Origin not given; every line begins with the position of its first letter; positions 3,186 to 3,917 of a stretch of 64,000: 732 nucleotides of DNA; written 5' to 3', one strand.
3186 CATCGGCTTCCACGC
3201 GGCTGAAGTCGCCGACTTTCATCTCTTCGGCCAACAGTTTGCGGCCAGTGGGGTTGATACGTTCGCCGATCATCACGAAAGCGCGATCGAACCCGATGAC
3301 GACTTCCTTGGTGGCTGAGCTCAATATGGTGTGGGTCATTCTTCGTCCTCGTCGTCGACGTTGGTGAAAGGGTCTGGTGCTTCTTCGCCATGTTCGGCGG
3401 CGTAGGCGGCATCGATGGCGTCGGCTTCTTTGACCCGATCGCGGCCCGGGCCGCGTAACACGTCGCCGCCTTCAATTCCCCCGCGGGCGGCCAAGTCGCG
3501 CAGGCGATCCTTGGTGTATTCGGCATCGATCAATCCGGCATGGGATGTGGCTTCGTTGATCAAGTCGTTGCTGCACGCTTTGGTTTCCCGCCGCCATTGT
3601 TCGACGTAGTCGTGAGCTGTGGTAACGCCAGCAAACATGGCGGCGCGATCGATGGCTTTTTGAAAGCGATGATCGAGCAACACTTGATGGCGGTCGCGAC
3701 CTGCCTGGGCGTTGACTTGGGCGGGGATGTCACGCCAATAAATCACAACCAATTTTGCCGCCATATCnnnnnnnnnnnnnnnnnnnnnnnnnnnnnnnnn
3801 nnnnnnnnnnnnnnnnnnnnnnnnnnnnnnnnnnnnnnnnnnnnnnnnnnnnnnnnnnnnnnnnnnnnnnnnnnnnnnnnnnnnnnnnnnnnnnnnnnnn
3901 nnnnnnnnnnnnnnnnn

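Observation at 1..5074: Complete corrinoid-dependent quaternary-amine demethylation module in an apparently aerobic actinobacterial context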

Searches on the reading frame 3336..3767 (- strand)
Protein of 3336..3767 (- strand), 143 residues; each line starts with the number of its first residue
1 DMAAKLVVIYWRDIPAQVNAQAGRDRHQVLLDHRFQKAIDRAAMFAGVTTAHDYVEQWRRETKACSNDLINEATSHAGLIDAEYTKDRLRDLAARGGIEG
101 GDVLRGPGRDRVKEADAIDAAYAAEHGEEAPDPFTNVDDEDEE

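Call 6: search_protein_families(library=pfam, proteins=[window:3336-3767:-], max_evalue=0.01)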
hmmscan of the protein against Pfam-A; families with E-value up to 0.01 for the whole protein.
window:3336-3767:- (143 aa): 1 family
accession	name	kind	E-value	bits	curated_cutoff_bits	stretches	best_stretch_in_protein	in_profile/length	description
PF13769.11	Virulence_fact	-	3.3e-17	63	25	1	10-92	2-80/81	Virulence factor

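Call 19: search_protein_families(library=ncbifam, proteins=[window:3336-3767:-], max_evalue=0.00001)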
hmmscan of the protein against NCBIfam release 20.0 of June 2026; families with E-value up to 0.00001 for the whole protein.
window:3336-3767:- (143 aa): 0 families

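Call 33: search_solved_structures(query=window:3336-3767:-, max_evalue=1)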
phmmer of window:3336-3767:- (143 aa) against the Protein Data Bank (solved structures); distinct sequences matched with E-value up to 1: 0.

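Call 35: find_homologous_proteins(query=window:3339-3764:-, max_evalue=0.00001)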
Query seq(142 aa) (142 aa): 505 proteins with E <= 0.00001 among 726 candidates; the best 120 are listed.
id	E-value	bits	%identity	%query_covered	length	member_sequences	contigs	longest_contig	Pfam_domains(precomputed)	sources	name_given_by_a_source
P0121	2.3e-88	311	100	100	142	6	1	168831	PF13769.12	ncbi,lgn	-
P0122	1.9e-48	182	83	70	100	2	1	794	-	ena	-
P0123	6.4e-34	135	63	65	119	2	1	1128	PF13769.12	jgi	jgi:hypothetical protein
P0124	5.1e-33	132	64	68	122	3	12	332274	PF13769.12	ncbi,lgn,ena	-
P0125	6.0e-33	132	64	69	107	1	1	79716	PF13769.12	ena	-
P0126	2.2e-32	130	65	70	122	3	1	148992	PF13769.12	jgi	-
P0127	3.2e-32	130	62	75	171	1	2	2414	PF13769.12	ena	-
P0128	1.7e-31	127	60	75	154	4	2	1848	PF13769.12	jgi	jgi:hypothetical protein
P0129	2.4e-31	127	61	74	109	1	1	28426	PF13769.12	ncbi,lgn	-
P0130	9.8e-31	125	61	70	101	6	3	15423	PF13769.12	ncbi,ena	-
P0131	1.0e-30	125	64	68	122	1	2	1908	PF13769.12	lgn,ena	-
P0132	1.0e-30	125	62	70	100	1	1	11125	PF13769.12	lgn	-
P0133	1.9e-30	124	64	68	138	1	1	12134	PF13769.12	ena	-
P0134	4.5e-30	123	62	69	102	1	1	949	PF13769.12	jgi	jgi:hypothetical protein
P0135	4.8e-30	123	62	69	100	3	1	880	PF13769.12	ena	-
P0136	3.4e-29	120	61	68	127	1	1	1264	PF13769.12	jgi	jgi:hypothetical protein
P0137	3.6e-29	120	60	70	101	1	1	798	PF13769.12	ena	-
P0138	4.6e-29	119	63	68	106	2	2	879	PF13769.12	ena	-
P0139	4.9e-29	119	60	70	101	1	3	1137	PF13769.12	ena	-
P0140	7.4e-29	119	60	69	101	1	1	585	PF13769.12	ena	-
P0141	1.9e-28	117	60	68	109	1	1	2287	PF13769.12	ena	-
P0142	2.3e-28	117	53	82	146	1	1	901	PF13769.12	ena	-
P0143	3.1e-28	117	57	77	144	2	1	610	PF13769.12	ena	-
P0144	3.3e-28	117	50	94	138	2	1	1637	PF13769.12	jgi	jgi:hypothetical protein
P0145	3.5e-28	117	57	71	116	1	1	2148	PF13769.12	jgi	jgi:hypothetical protein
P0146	5.8e-28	116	58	77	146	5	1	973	PF13769.12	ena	-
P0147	7.0e-28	116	59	69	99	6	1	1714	PF13769.12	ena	-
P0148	7.7e-28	115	58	69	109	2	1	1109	PF13769.12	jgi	jgi:hypothetical protein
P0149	8.0e-28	115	58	69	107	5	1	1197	PF13769.12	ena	-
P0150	8.0e-28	115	56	77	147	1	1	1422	PF13769.12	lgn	-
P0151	9.1e-28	115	58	76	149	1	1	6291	PF13769.12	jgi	jgi:Virulence factor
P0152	9.3e-28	115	58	76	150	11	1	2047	PF13769.12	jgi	jgi:hypothetical protein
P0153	1.1e-27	115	56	77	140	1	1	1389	PF13769.12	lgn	-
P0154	1.1e-27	115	58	77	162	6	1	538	PF13769.12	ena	-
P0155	1.3e-27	115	55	77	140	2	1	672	PF13769.12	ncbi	-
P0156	2.2e-27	114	48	97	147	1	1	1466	PF13769.12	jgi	jgi:hypothetical protein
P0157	3.0e-27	113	60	67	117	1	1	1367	PF13769.12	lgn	-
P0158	3.4e-27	113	55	77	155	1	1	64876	PF13769.12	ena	-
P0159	4.0e-27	113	54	77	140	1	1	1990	PF13769.12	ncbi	-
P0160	4.2e-27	113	55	77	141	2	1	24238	PF13769.12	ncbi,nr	ncbi:MAG TPA: virulence factor [Ilumatobacteraceae bacterium]|nr:virulence factor [Ilumatobacteracea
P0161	5.1e-27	113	58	69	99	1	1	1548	PF13769.12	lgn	-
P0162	5.2e-27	113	56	77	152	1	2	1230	PF13769.12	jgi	jgi:hypothetical protein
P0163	6.2e-27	112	57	70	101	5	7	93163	PF13769.12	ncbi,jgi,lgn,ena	-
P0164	6.3e-27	112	58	68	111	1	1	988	PF13769.12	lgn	-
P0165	6.7e-27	112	56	76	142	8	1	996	PF13769.12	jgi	jgi:hypothetical protein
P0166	6.8e-27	112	62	66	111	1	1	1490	PF13769.12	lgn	-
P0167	7.0e-27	112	59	66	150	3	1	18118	PF13769.12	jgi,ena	-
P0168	7.0e-27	112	54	79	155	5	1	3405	PF13769.12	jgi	jgi:hypothetical protein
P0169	7.2e-27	112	56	76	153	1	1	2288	PF13769.12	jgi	jgi:hypothetical protein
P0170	7.2e-27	112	58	67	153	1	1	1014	PF13769.12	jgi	jgi:hypothetical protein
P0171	7.4e-27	112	58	75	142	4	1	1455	PF13769.12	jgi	jgi:hypothetical protein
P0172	9.5e-27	112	56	77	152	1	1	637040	PF13769.12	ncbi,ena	-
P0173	1.5e-26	111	49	98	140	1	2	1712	PF13769.12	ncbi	-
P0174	1.5e-26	111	57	67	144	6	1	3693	PF13769.12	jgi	jgi:hypothetical protein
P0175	1.7e-26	111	49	98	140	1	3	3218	PF13769.12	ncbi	-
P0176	1.8e-26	111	55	75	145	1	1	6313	PF13769.12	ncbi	-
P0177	2.4e-26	111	57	67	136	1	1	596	PF13769.12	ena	-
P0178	2.5e-26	111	50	89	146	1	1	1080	PF13769.12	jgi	jgi:hypothetical protein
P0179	2.5e-26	111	57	69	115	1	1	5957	PF13769.12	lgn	-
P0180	2.7e-26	110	56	76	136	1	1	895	PF13769.12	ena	-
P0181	2.7e-26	110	54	77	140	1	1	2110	PF13769.12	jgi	jgi:hypothetical protein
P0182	3.2e-26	110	50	94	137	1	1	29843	PF13769.12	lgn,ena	-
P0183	5.1e-26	110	59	67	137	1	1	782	PF13769.12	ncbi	-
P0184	5.7e-26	109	57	75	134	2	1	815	PF13769.12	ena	-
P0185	5.9e-26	109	60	67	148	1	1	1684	PF13769.12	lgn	-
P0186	6.5e-26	109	55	75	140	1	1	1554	PF13769.12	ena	-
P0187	6.5e-26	109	57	70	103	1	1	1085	PF13769.12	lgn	-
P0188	6.5e-26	109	56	68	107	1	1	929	PF13769.12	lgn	-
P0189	7.2e-26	109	56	68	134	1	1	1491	PF13769.12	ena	-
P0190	7.6e-26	109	49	98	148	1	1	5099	PF13769.12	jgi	jgi:hypothetical protein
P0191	8.4e-26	109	57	75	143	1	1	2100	PF13769.12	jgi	jgi:cvfA/B/C family virulence factor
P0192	8.4e-26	109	51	94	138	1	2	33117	PF13769.12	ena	-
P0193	8.6e-26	109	56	75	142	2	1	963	PF13769.12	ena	-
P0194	8.8e-26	109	51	94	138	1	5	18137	PF13769.12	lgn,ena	-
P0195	9.0e-26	109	58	75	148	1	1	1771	PF13769.12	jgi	jgi:Virulence factor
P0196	9.4e-26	109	60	67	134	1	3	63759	PF13769.12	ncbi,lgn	-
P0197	1.2e-25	108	59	67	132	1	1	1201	PF13769.12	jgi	jgi:cvfA/B/C family virulence factor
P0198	1.4e-25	108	58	67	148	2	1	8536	PF13769.12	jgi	jgi:hypothetical protein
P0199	1.5e-25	108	55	68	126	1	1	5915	PF13769.12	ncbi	-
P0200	1.5e-25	108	58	72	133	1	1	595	PF13769.12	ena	-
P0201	1.5e-25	108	55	70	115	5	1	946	PF13769.12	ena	-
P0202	1.6e-25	108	57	67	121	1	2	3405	PF13769.12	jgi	jgi:hypothetical protein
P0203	1.6e-25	108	56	67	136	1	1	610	PF13769.12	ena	-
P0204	1.7e-25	108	57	75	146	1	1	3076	PF13769.12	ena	-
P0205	1.7e-25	108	55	75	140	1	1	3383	PF13769.12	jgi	jgi:Virulence factor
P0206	1.9e-25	108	56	66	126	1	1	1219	PF13769.12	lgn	-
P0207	2.0e-25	108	54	69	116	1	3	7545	PF13769.12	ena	-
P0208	2.0e-25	108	59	67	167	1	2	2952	PF13769.12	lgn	-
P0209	2.0e-25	108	47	98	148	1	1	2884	PF13769.12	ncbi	ncbi:MAG: hypothetical protein QOJ08_20 [Ilumatobacteraceae bacterium]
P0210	2.6e-25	107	52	74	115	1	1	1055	PF13769.12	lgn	-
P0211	2.8e-25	107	57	67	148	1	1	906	PF13769.12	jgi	jgi:hypothetical protein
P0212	2.8e-25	107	55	75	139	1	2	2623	PF13769.12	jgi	jgi:hypothetical protein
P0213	2.8e-25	107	55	75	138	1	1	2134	PF13769.12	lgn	-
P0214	2.9e-25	107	55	75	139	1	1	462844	PF13769.12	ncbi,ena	-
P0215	3.0e-25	107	57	72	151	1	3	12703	PF13769.12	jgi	jgi:hypothetical protein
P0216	3.2e-25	107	57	65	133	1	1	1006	PF13769.12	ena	-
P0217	3.9e-25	107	61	68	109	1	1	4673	PF13769.12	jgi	jgi:hypothetical protein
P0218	4.0e-25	107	59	68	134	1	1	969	PF13769.12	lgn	-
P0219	4.2e-25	107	54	66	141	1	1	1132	PF13769.12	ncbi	-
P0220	4.6e-25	106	55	75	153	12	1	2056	PF13769.12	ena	-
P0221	4.6e-25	106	58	67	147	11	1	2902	PF13769.12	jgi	jgi:Virulence factor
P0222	4.7e-25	106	56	66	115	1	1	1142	PF13769.12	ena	-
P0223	5.0e-25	106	57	67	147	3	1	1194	PF13769.12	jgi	jgi:hypothetical protein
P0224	5.1e-25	106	50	89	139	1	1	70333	PF13769.12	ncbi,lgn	ncbi:MAG: virulence factor [Ilumatobacteraceae bacterium]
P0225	5.3e-25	106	54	68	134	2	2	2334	PF13769.12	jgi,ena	jgi:hypothetical protein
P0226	5.3e-25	106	56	67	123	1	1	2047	PF13769.12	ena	-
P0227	5.4e-25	106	57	67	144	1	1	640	PF13769.12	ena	-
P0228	5.5e-25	106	60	67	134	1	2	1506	PF13769.12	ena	-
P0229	5.5e-25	106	59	67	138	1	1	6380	PF13769.12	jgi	jgi:Virulence factor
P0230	5.6e-25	106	55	75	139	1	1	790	PF13769.12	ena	-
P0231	5.6e-25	106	57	75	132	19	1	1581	PF13769.12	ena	-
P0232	5.7e-25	106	59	67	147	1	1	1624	PF13769.12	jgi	jgi:hypothetical protein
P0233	6.2e-25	106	55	75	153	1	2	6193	PF13769.12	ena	-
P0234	6.2e-25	106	55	75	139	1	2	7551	PF13769.12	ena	-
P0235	6.5e-25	106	57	72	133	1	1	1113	PF13769.12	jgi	jgi:hypothetical protein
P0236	6.6e-25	106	59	67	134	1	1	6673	PF13769.12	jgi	-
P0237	7.0e-25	106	59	67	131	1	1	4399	PF13769.12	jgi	jgi:hypothetical protein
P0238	7.2e-25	106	55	77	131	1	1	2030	PF13769.12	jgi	jgi:hypothetical protein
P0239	7.3e-25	106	55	75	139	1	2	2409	PF13769.12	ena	-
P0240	7.3e-25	106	58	65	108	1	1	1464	PF13769.12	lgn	-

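Call 37: find_encoding_contigs(protein=P0121, flank=10000, max_places=4)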
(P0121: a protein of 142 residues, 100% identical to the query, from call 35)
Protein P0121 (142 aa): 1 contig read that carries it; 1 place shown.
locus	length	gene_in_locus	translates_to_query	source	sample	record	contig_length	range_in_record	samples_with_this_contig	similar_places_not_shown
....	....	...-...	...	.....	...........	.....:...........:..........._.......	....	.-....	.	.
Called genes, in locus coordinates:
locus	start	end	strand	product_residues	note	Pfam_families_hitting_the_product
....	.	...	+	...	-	?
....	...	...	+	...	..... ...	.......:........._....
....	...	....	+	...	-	?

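Call 40: find_encoding_contigs(protein=P0243, flank=10000, max_places=4)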
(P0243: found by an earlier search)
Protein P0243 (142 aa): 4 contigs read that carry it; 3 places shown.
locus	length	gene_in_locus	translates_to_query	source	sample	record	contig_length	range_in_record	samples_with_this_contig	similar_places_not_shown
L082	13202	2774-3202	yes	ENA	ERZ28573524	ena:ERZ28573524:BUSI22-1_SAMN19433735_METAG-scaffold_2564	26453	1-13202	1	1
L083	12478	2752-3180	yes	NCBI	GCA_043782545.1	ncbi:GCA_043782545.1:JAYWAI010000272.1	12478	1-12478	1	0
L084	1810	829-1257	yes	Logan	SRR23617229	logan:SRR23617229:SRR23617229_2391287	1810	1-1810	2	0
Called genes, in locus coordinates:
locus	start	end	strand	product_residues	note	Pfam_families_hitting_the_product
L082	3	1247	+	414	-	?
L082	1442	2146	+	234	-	PF02607:B12-binding_2, PF02310:B12-binding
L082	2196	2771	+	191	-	PF07796:DUF1638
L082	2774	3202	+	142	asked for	PF13769:Virulence_fact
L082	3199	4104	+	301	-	PF00809:Pterin_bind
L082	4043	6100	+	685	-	PF17650:RACo_linker, PF17651:Raco_middle, PF14574:RACo_C_ter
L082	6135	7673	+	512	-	PF06253:MTTB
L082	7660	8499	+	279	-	-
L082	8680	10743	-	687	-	PF13620:CarboxypepD_reg (weak), PF13715:CarbopepD_reg_2 (faint), PF16371:MetallophosN (faint), PF20598:DUF6795 (faint), PF13620:CarboxypepD_reg (weak)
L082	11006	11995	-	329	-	PF01012:ETF, PF00766:ETF_alpha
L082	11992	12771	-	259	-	PF01012:ETF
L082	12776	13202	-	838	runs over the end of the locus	PF01266:DAO, PF16350:FAO_M, PF01571:GCV_T, PF08669:GCV_T_C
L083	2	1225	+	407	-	?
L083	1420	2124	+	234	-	PF02607:B12-binding_2, PF02310:B12-binding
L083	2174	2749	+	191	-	PF07796:DUF1638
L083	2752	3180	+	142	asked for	PF13769:Virulence_fact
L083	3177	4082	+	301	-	PF00809:Pterin_bind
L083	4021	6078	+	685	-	PF17650:RACo_linker, PF17651:Raco_middle, PF14574:RACo_C_ter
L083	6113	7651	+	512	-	PF06253:MTTB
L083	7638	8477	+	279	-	-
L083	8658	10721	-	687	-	PF13620:CarboxypepD_reg (weak), PF13715:CarbopepD_reg_2 (faint), PF16371:MetallophosN (faint), PF20598:DUF6795 (faint), PF13620:CarboxypepD_reg (weak)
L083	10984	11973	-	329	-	PF01012:ETF, PF00766:ETF_alpha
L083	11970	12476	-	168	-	?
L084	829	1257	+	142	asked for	PF13769:Virulence_fact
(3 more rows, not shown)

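Call 47: predict_structure(alignment_id=A1)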
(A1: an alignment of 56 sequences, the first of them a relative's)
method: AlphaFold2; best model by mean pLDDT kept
length: 142 residues; sequences in the alignment: 56
mean_pLDDT: 82.7   pTM: 0.67
mean pLDDT of the five models: 82.7, 81.8, 81.7, 78.9, 63.1
residues with pLDDT >= 90: 96; 70-90: 3; 50-70: 25; < 50: 18
segments of 3 or more residues with pLDDT < 50: 101-107, 126-131, 133-136
pLDDT, mean of each block of 10 residues (from residue 1): 95 97 96 96 94 96 96 97 95 87 48 63 54 49 58
secondary structure, 60 per line:
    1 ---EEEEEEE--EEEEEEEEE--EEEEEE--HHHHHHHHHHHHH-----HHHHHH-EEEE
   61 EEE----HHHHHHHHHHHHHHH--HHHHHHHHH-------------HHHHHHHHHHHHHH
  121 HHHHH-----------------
elements in order: E4-10 E13-21 E24-29 H32-44 H50-55 E57-63 H68-82 H85-93 H107-125

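Call 50: fold_search(model_id=the predicted structure, library=pdb)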
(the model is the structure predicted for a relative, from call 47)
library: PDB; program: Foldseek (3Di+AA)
matches with E <= 10: 632; with E <= 0.001: 0
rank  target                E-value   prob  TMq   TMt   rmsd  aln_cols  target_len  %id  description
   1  3r5x_D                1.0e-01  0.23  0.21  0.12  12.4       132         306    6  Crystal Structure of D-alanine--D-Alanine Ligase from Bacillus anthracis complexed with ATP (released 2011-04-06)
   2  3r5x_B                1.3e-01  0.23  0.22  0.13  11.9       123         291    7  Crystal Structure of D-alanine--D-Alanine Ligase from Bacillus anthracis complexed with ATP (released 2011-04-06)
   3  3r5x_C                2.9e-01  0.28  0.24  0.13  12.1       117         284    7  Crystal Structure of D-alanine--D-Alanine Ligase from Bacillus anthracis complexed with ATP (released 2011-04-06)
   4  4zqi_A                3.3e-01  0.11  0.17  0.11  12.1       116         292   14  Crystal structure of Apo D-alanine-D-alanine ligase(DDL) from Yersinia pestis (released 2016-01-13)
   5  8qyv_Y                3.3e-01  0.02  0.11  0.05  22.1       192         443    8  SWR1-hexasome complex (released 2024-10-02)
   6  8evv_C                3.5e-01  0.09  0.19  0.11  12.5       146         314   14  Apo form of DdlA from Pseudomonas aeruginosa PAO1 (released 2023-08-30)
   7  3r5x_A                3.8e-01  0.14  0.21  0.12  12.0       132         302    6  Crystal Structure of D-alanine--D-Alanine Ligase from Bacillus anthracis complexed with ATP (released 2011-04-06)
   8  3r23_A                3.8e-01  0.13  0.21  0.12  12.6       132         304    7  Crystal Structure of D-alanine--D-Alanine Ligase from Bacillus anthracis (released 2011-03-30)
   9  8evv_A                3.8e-01  0.13  0.22  0.12  12.8       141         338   14  Apo form of DdlA from Pseudomonas aeruginosa PAO1 (released 2023-08-30)
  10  3r23_B                4.0e-01  0.13  0.21  0.12  12.5       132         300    7  Crystal Structure of D-alanine--D-Alanine Ligase from Bacillus anthracis (released 2011-03-30)
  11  5c1o_D                6.2e-01  0.12  0.19  0.12  11.7       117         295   12  Crystal structure of AMP-PNP complexed D-alanine-D-alanine ligase(DDL) from Yersinia pestis (released 2016-03-02)
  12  7dro_D                6.6e-01  0.08  0.16  0.09  12.0       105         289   12  Structure of ATP-grasp ligase PsnB complexed with minimal precursor (released 2021-09-08)
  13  8qz0_V                6.6e-01  0.03  0.14  0.08  16.6       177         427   11  SWR1-hexasome-dimer complex (released 2024-10-02)
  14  5bpf_A                7.4e-01  0.13  0.21  0.12  11.6       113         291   14  Crystal structure of ADP complexed D-alanine-D-alanine ligase(DDL) from Yersinia pestis (released 2016-03-02)
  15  8evv_B                7.9e-01  0.09  0.22  0.12  12.1       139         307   14  Apo form of DdlA from Pseudomonas aeruginosa PAO1 (released 2023-08-30)
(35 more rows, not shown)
